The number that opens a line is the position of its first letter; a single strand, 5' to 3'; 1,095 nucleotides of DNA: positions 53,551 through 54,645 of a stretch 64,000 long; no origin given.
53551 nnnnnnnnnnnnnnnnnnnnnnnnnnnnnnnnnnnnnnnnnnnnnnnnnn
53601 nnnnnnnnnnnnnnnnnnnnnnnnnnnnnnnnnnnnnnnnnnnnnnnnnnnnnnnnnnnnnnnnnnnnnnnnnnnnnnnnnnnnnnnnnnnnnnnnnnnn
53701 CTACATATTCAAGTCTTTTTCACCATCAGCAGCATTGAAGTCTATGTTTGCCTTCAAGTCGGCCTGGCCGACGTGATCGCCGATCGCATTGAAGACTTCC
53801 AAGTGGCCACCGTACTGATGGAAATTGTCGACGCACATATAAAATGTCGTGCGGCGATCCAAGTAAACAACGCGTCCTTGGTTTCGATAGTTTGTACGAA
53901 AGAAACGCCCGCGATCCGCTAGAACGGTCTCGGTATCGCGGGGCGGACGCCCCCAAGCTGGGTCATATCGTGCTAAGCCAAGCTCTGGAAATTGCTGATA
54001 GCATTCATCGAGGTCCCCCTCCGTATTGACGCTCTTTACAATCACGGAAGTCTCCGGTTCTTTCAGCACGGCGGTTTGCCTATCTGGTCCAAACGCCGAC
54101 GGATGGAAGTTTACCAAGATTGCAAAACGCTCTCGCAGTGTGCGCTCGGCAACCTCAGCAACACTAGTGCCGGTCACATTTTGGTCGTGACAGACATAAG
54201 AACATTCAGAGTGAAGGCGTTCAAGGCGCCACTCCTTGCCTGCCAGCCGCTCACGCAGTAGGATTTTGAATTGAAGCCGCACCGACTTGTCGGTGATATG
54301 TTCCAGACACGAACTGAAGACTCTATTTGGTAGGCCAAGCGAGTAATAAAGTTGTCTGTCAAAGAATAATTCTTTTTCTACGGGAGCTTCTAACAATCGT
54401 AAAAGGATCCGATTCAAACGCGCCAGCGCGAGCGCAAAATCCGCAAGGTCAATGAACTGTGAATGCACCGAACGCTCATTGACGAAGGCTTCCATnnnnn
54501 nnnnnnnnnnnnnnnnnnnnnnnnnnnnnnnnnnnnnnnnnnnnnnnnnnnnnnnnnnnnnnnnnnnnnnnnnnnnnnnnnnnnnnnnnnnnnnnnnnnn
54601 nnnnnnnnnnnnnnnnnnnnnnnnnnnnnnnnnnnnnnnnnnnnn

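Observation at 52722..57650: tRNA-Leu-linked AT-richer islet with a compact DUF262 / AAA(DUF3696) / unknown three-gene candidate defence module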

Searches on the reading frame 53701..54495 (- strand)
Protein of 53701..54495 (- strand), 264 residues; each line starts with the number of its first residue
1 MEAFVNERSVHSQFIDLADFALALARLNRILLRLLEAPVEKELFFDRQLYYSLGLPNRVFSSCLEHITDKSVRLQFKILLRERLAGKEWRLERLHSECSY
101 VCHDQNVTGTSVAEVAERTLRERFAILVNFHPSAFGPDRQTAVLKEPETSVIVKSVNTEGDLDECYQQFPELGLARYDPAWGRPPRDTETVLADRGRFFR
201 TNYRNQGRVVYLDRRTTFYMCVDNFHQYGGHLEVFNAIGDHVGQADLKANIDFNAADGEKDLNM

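Call 4: search_protein_families(library=pfam, proteins=[window:53701-54495:-], max_evalue=0.1)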
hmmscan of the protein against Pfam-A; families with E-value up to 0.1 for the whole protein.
window:53701-54495:- (264 aa): 0 families

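Call 5: search_protein_families(library=padloc, proteins=[window:53701-54495:-], max_evalue=0.1)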
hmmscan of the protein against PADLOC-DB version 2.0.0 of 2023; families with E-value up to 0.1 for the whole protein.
window:53701-54495:- (264 aa): 5 families
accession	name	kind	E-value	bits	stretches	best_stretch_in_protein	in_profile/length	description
PDLC03889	NsnC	-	9.2e-54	180.9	1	1-263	1-267/269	-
PDLC03900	NsnC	-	3.2e-16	57.8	1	64-254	67-257/272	-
PDLC03891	NsnC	-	8.3e-11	39.9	1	1-167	1-162/284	-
PDLC03896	NsnC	-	1.4e-09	35.9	1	1-150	1-147/319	-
PDLC03893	NsnC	-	5.1e-07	27.9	1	192-261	176-246/252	-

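Call 6: search_protein_families(library=ncbifam, proteins=[window:53701-54495:-], max_evalue=0.1)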
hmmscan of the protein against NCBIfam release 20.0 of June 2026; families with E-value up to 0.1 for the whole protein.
window:53701-54495:- (264 aa): 0 families

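Call 15: find_homologous_proteins(query=window:53701-54495:-, max_evalue=0.001)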
Query window:53701-54495:- (264 aa): 9 proteins with E <= 0.001 among 4247 candidates.
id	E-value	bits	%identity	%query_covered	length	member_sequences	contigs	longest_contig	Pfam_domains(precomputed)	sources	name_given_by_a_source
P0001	1.8e-176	603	100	100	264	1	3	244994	-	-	-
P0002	1.6e-142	491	81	100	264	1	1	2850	-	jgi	jgi:hypothetical protein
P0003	9.8e-82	292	52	100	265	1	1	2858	-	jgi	jgi:hypothetical protein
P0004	2.6e-78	281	49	100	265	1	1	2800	-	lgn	-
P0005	3.6e-77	277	51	100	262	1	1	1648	-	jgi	jgi:hypothetical protein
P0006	1.8e-74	268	50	97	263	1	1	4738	-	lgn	-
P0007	8.0e-72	260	48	99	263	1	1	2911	-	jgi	jgi:hypothetical protein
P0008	1.4e-70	256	50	100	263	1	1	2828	-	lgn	-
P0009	4.4e-10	57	29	95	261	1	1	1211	-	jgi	jgi:hypothetical protein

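Call 18: find_homologous_proteins(query=A1, max_evalue=0.001)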
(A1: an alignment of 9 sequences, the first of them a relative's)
Query A1 (9 sequences) (264 aa, profile of the alignment): 62 proteins with E <= 0.001 among 8000 candidates.
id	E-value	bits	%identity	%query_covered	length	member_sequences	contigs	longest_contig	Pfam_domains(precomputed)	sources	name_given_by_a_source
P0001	1.8e-127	442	100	100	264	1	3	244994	-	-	-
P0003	8.0e-127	440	52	100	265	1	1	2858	-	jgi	jgi:hypothetical protein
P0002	4.2e-125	435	81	100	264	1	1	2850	-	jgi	jgi:hypothetical protein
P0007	1.5e-120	420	48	99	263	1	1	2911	-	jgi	jgi:hypothetical protein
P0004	2.0e-120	419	49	100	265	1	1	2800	-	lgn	-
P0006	3.3e-120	419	50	97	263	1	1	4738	-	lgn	-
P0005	6.5e-120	418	51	100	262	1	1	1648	-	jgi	jgi:hypothetical protein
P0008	2.1e-115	403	50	100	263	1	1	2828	-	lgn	-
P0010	3.5e-112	392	50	99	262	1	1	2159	-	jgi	-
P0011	4.5e-108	379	48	100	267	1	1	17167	-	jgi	jgi:hypothetical protein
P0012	1.9e-97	344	45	99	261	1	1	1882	-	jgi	-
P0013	4.7e-93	330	45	100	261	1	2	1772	-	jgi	jgi:hypothetical protein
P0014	1.8e-86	308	43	100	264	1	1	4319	-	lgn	-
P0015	1.4e-85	305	43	100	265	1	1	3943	-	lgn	-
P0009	1.5e-76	275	29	95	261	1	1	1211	-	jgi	jgi:hypothetical protein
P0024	2.5e-37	147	27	95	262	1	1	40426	-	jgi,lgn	jgi:hypothetical protein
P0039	4.4e-34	136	31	52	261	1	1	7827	-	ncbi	-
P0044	2.8e-33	134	27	97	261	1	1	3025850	-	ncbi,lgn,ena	-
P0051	5.4e-31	126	29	58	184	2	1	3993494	-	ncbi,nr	ncbi:hypothetical protein Ga0100230_019720 [Opitutaceae bacterium TAV3]|nr:hypothetical protein Ga01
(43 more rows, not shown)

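Call 21: search_solved_structures(query=A2, max_evalue=10)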
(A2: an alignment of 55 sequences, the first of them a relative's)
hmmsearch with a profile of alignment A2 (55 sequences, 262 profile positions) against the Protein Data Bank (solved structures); distinct sequences matched with E-value up to 10: 1.
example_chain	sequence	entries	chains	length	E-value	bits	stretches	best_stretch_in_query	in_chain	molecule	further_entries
9md6_H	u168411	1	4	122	1.6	11.5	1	130-173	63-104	Heavy chain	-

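Call 27: predict_structure(alignment_id=A2)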
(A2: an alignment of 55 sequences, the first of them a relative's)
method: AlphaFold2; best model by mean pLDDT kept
length: 264 residues; sequences in the alignment: 55
mean_pLDDT: 93.2   pTM: 0.83
mean pLDDT of the five models: 93.2, 92.7, 92.3, 91.9, 91.2
residues with pLDDT >= 90: 213; 70-90: 47; 50-70: 4; < 50: 0
segments of 3 or more residues with pLDDT < 50: none
pLDDT, mean of each block of 10 residues (from residue 1): 96 89 97 93 96 93 95 96 96 93 95 97 97 86 93 95 90 82 88 95 94 98 81 97 96 96 92
secondary structure, 60 per line:
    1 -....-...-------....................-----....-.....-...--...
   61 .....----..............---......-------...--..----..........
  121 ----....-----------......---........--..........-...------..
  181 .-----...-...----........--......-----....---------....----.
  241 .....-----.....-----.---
elements in order: E2-5 H17-36 E42-45 H47-51 E53-55 H60-65 H70-83 H89-92 E100-102 H111-120 E125-128 E140-145 E149-156 H159-168 E198-205 E208-213 E219-222 E232-235 E240-245

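Call 29: fold_search(model_id=the predicted structure, library=pdb)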
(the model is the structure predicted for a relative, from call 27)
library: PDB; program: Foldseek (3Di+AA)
matches with E <= 10: 342; with E <= 0.001: 0
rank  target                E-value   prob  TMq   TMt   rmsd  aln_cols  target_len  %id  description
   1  1jch_A                5.1e-02  0.92  0.23  0.14  14.4       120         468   19  Crystal Structure of Colicin E3 in Complex with its Immunity Protein (released 2001-11-30)
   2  4udm_B                7.3e-02  0.97  0.18  0.45   4.2        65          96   25  Crystal structure of Im3 in complex with Y52A mutant of E3RNase (released 2016-01-13)
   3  2b5u_A                1.4e-01  0.94  0.18  0.11   4.1        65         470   25  Crystal Structure Of Colicin E3 V206C Mutant In Complex With Its Immunity Protein (released 2006-11-07)
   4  7lnx_A                1.5e-01  0.09  0.15  0.15  11.7       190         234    8  I146A mutant of the isopentenyl phosphate kinase from Candidatus methanomethylophilus alvus (released 2021-12-22)
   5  6a4j_B                1.7e-01  0.11  0.14  0.13   9.0       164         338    8  Crystal structure of Thioredoxin reductase 2 from Staphylococcus aureus (released 2018-07-11)
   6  7lnt_B                2.0e-01  0.09  0.16  0.16  11.9       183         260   10  Ternary complex of the Isopentenyl Phosphate Kinase from Candidatus methanomethylophilus alvus bound to benzyl monopho (released 2021-12-22)
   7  7uxs_B                2.4e-01  0.16  0.20  0.25  10.6       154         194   12  Crystal structure of the BcThsA SLOG domain in complex with 3'cADPR (released 2022-09-07)
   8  2q0l_A                2.8e-01  0.08  0.15  0.14   8.7       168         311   12  Helicobacter pylori thioredoxin reductase reduced by sodium dithionite in complex with NADP+ (released 2007-07-03)
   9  6t3t_A                5.9e-01  0.11  0.17  0.15   9.9       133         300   12  Structure of the 4-hydroxy-tetrahydrodipicolinate synthase from the thermoacidophilic methanotroph Methylacidiphilum f (released 2020-05-06)
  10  6a4j_A                6.3e-01  0.08  0.16  0.14   8.6       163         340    8  Crystal structure of Thioredoxin reductase 2 from Staphylococcus aureus (released 2018-07-11)
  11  9dh4_A                7.1e-01  0.06  0.13  0.12  10.1       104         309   25  Crystal structure of PIsnA complexed with L-Tyrosine (released 2025-07-16)
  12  5twb                  7.6e-01  0.08  0.16  0.14   8.6       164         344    9  Oxidoreductase IruO in the reduced form (released 2017-10-04)
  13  8q00_A                8.1e-01  0.02  0.12  0.10  16.3       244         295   11  TssM-Ub-PA complex - A USP-like DUB from B. pseudomallei (193-430) reacted with Ub-PA (released 2023-12-13)
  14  7kbb_D                8.6e-01  0.02  0.09  0.13  15.5       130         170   13  Cryo-EM structure of the HCMV pentamer bound by Fabs 2-18 and 8I21 (released 2021-08-11)
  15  8bah_A                9.1e-01  0.03  0.17  0.12  15.3       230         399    7  Human Mre11-Nbs1 complex (released 2023-01-11)
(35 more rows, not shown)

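Call 35: search_protein_families(library=pfam, proteins=[window:53701-54495:-], max_evalue=10)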
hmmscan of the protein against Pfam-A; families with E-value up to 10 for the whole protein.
window:53701-54495:- (264 aa): 1 family
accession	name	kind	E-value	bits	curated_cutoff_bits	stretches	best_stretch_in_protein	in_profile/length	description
PF02214.28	BTB_2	-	0.15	12.8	21.4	1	200-234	34-68/94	BTB/POZ domain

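Call 37: list_cluster_members(proteins=[P0044, P0039, P0051])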
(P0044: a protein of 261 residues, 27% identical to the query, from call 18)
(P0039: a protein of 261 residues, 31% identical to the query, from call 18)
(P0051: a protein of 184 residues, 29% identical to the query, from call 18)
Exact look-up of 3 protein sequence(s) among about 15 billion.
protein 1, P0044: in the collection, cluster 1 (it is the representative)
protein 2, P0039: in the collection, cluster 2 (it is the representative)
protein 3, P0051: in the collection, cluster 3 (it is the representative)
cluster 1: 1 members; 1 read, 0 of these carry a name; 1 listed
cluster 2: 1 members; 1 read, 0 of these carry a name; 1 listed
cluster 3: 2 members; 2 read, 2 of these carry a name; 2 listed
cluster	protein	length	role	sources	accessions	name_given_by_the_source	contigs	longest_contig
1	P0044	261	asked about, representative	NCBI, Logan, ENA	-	-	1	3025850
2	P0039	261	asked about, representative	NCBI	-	-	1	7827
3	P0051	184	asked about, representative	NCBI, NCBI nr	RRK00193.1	hypothetical protein Ga0100230_019720 [Opitutaceae bacterium TAV3]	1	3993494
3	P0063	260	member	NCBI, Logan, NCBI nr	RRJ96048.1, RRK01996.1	hypothetical protein Ga0100231_019045 [Opitutaceae bacterium TAV4]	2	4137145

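Call 39: find_encoding_contigs(protein=P0011, flank=7000, max_places=2)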
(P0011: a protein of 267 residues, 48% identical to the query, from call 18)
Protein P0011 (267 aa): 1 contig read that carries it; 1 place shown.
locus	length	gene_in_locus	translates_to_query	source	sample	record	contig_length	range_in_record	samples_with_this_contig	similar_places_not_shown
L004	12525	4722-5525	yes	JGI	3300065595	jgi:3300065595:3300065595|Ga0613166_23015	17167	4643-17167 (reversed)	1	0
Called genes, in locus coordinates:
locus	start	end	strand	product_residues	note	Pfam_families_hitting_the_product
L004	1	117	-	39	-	?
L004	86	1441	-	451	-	PF00082:Peptidase_S8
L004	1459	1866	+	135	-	-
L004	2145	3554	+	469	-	PF14338:Mrr_N, PF03235:GmrSD_N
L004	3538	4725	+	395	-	PF13175:AAA_15 (weak), PF13304:AAA_21, PF13175:AAA_15, PF12476:DUF3696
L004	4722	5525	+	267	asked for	-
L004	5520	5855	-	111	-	-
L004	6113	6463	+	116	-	PF01381:HTH_3 (weak)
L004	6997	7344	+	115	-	-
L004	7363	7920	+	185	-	PF15731:MqsA_antitoxin (weak)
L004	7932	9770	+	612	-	PF01656:CbiA (weak), PF13614:AAA_31 (weak), PF14559:TPR_19 (faint)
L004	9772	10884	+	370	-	-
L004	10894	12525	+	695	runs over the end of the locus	PF01935:DUF87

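Call 40: find_encoding_contigs(protein=P0044, flank=7000, max_places=2)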
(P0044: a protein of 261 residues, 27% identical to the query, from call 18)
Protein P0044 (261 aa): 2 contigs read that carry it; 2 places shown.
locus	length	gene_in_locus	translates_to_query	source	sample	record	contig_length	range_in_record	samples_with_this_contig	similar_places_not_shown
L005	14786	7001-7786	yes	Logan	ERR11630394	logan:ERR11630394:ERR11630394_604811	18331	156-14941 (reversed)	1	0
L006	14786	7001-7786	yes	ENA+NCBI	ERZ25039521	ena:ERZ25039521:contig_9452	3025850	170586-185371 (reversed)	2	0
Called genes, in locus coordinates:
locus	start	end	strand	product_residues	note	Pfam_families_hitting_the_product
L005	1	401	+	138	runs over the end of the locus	-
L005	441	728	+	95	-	-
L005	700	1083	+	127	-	-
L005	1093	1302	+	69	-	-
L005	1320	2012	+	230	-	-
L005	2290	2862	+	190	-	-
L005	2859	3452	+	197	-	-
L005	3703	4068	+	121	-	-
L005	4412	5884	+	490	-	PF03235:GmrSD_N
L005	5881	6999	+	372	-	PF02463:SMC_N (faint), PF13175:AAA_15, PF13476:AAA_23 (weak), PF13175:AAA_15, PF13304:AAA_21, PF12476:DUF3696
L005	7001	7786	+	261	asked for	-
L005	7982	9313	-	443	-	-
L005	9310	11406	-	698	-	PF02518:HATPase_c (faint), PF13589:HATPase_c_3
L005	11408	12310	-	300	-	PF00145:DNA_methylase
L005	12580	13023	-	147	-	PF03852:Vsr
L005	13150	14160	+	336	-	-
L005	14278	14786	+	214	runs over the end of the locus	-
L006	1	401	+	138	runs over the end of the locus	-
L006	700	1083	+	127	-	-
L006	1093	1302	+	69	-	-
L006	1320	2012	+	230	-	-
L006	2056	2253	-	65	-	-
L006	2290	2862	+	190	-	-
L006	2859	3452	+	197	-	-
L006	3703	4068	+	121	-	-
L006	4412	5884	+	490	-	PF03235:GmrSD_N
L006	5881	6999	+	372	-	PF02463:SMC_N (faint), PF13175:AAA_15, PF13476:AAA_23 (weak), PF13175:AAA_15, PF13304:AAA_21, PF12476:DUF3696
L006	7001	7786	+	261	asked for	-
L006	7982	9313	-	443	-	-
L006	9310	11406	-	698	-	PF02518:HATPase_c (faint), PF13589:HATPase_c_3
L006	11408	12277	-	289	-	PF00145:DNA_methylase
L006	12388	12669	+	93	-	-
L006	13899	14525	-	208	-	-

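Call 41: find_encoding_contigs(protein=P0024, flank=7000, max_places=2)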
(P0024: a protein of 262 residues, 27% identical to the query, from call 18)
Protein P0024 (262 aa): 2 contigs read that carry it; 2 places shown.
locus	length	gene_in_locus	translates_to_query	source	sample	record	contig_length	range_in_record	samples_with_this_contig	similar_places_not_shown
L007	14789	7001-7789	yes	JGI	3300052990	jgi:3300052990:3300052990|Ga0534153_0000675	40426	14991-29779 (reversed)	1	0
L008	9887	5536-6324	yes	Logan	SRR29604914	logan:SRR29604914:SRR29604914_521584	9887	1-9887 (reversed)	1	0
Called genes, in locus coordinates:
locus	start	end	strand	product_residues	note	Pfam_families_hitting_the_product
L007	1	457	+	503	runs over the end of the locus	PF00145:DNA_methylase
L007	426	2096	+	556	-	-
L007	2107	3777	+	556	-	PF09823:DUF2357, PF04411:PDDEXK_7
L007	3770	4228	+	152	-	PF03852:Vsr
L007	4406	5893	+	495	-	PF03235:GmrSD_N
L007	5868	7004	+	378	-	PF13175:AAA_15, PF13476:AAA_23 (weak), PF13175:AAA_15, PF13304:AAA_21, PF12476:DUF3696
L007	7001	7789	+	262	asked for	-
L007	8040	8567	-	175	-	PF00589:Phage_integrase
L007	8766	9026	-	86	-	-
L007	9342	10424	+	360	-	-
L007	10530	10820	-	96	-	-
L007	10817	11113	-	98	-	PF02604:PhdYeFM_antitox (weak)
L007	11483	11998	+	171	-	-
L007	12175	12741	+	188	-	-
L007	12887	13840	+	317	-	PF05014:Nuc_deoxyrib_tr (weak)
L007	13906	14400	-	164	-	PF08937:ThsB_TIR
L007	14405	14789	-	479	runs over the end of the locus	PF13289:SIR2_2, PF18185:STALD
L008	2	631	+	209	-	?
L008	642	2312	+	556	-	PF09823:DUF2357, PF04411:PDDEXK_7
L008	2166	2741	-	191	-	-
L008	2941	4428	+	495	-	PF03235:GmrSD_N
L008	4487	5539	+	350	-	PF13175:AAA_15, PF13304:AAA_21, PF12476:DUF3696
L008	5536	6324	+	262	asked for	-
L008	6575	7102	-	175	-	PF00589:Phage_integrase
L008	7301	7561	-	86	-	-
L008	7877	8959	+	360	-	-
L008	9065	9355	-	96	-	-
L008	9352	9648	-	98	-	PF02604:PhdYeFM_antitox (weak)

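Call 67: fold_search(model_id=the predicted structure, library=viral)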
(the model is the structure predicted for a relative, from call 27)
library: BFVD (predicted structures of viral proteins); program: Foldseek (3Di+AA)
matches with E <= 10: 312; with E <= 0.001: 0
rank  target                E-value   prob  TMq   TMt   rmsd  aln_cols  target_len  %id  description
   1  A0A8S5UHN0            1.2e-01  0.20  0.28  0.27  14.4       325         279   13  Uncharacterized protein [Siphoviridae sp. ctZd434]
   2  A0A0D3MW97            4.6e-01  0.09  0.14  0.18  14.1       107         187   14  Uncharacterized protein [Staphylococcus phage vB_SepM_ phiIPLA-C1C]
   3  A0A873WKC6            5.5e-01  0.06  0.14  0.10  11.8       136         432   13  (no name in the UniProt tables at hand)
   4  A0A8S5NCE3            5.5e-01  0.04  0.10  0.11  16.1       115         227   11  Uncharacterized protein [Siphoviridae sp. ctdLA8]
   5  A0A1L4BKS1            5.9e-01  0.07  0.20  0.20  13.4       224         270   12  (no name in the UniProt tables at hand)
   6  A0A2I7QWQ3            6.3e-01  0.11  0.16  0.23  16.4       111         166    7  (no name in the UniProt tables at hand)
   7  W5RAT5                7.1e-01  0.04  0.11  0.09  16.3       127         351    6  HNH endonuclease [Staphylococcus phage phiIBB-SEP1]
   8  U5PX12                7.5e-01  0.02  0.09  0.14  13.6       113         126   12  Uncharacterized protein [Clavibacter phage CN1A]
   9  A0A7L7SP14            8.0e-01  0.15  0.14  0.37  11.5        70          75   16  (no name in the UniProt tables at hand)
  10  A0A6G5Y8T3            8.5e-01  0.04  0.13  0.20  15.7       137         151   12  (no name in the UniProt tables at hand)
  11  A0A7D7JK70            9.1e-01  0.15  0.17  0.16   5.5        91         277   16  (no name in the UniProt tables at hand)
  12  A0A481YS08            9.1e-01  0.02  0.08  0.06  14.3       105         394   10  SprT-like family protein [Marseillevirus LCMAC101]
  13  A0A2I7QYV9            9.6e-01  0.03  0.10  0.16  13.6       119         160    8  (no name in the UniProt tables at hand)
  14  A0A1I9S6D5            1.0e+00  0.04  0.16  0.12  14.0       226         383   10  (no name in the UniProt tables at hand)
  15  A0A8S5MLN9            1.0e+00  0.03  0.11  0.11  10.7       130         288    9  Uncharacterized protein [Podoviridae sp. ctlpi2]
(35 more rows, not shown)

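Call 84: search_protein_families(library=pfam, alignment_id=A2, max_evalue=1)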
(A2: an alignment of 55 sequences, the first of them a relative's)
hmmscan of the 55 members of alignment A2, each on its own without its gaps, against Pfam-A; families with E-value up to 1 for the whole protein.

A. member 1, P0001 (264 aa): 1 family
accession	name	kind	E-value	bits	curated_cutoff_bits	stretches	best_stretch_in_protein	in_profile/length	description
PF02214.28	BTB_2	-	0.15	12.8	21.4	0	200-234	34-68/94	BTB/POZ domain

B. families by the number of members that match (of 55 scanned): 19 families
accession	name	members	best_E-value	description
PF02214.28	BTB_2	2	0.034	BTB/POZ domain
PF09939.14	DUF2171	2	0.065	Uncharacterized protein conserved in bacteria (DUF2171)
PF13963.11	Transpos_assoc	1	0.023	Transposase-associated domain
PF24819.1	DUF7710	1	0.051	Domain of unknown function (DUF7710)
PF13387.12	Lnb_N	1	0.058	Lnb N-terminal periplasmic domain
PF14054.11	DUF4249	1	0.063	Domain of unknown function (DUF4249)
PF01390.26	SEA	1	0.075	SEA domain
PF15798.10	PRAS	1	0.096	Proline-rich AKT1 substrate 1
PF22540.1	RET_CRD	1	0.098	RET, Cysteine Rich Domain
PF09000.15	Cytotoxic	1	0.1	Cytotoxic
PF17267.7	DUF5333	1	0.11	Family of unknown function (DUF5333)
PF09682.15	Phage_holin_6_1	1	0.12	Bacteriophage holin of superfamily 6 (Holin_LLH)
PF10163.14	EnY2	1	0.13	Transcription factor e(y)2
PF08632.15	Zds_C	1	0.14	Activator of mitotic machinery Cdc14 phosphatase activation C-term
PF03118.21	RNA_pol_A_CTD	1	0.15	Bacterial RNA polymerase, alpha chain C terminal domain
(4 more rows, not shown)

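Call 85: search_protein_families(library=padloc, alignment_id=A2, max_evalue=0.001)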
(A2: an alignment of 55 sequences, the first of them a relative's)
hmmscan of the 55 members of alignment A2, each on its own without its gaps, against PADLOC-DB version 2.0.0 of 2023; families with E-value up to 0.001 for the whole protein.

A. member 1, P0001 (264 aa): 5 families
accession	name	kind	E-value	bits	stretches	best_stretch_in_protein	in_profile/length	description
PDLC03889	NsnC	-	9.2e-54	180.9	1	1-263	1-267/269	-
PDLC03900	NsnC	-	3.2e-16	57.8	1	64-254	67-257/272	-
PDLC03891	NsnC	-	8.3e-11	39.9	1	1-167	1-162/284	-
PDLC03896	NsnC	-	1.4e-09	35.9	1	1-150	1-147/319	-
PDLC03893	NsnC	-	5.1e-07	27.9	1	192-261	176-246/252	-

B. families by the number of members that match (of 55 scanned): 12 families
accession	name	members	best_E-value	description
PDLC03889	NsnC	55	7.5e-95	-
PDLC03900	NsnC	52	6.1e-35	-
PDLC03893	NsnC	38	1.3e-15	-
PDLC03896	NsnC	23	1.2e-16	-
PDLC03891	NsnC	22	2.7e-16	-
PDLC03909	NsnC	11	5e-14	-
PDLC03879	NsnC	6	1.6e-25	-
PDLC03886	NsnC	6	1.5e-07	-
PDLC03883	NsnC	5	1.8e-05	-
PDLC03912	NsnC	1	1.4e-16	-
PDLC03895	NsnC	1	1.5e-12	-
PDLC03918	NsnC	1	6.1e-05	-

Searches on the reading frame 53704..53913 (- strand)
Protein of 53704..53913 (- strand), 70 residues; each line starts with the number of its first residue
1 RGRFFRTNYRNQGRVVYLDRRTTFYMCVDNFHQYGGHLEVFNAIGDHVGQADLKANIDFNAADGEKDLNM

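Call 33: search_solved_structures(query=window:53704-53913:-, max_evalue=10, show_alignments=3)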
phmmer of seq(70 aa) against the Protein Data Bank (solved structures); distinct sequences matched with E-value up to 10: 0.

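Call 35: search_protein_families(library=pfam, proteins=[window:53704-53913:-], max_evalue=10)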
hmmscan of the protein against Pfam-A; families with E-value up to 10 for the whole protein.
seq(70 aa): 0 families
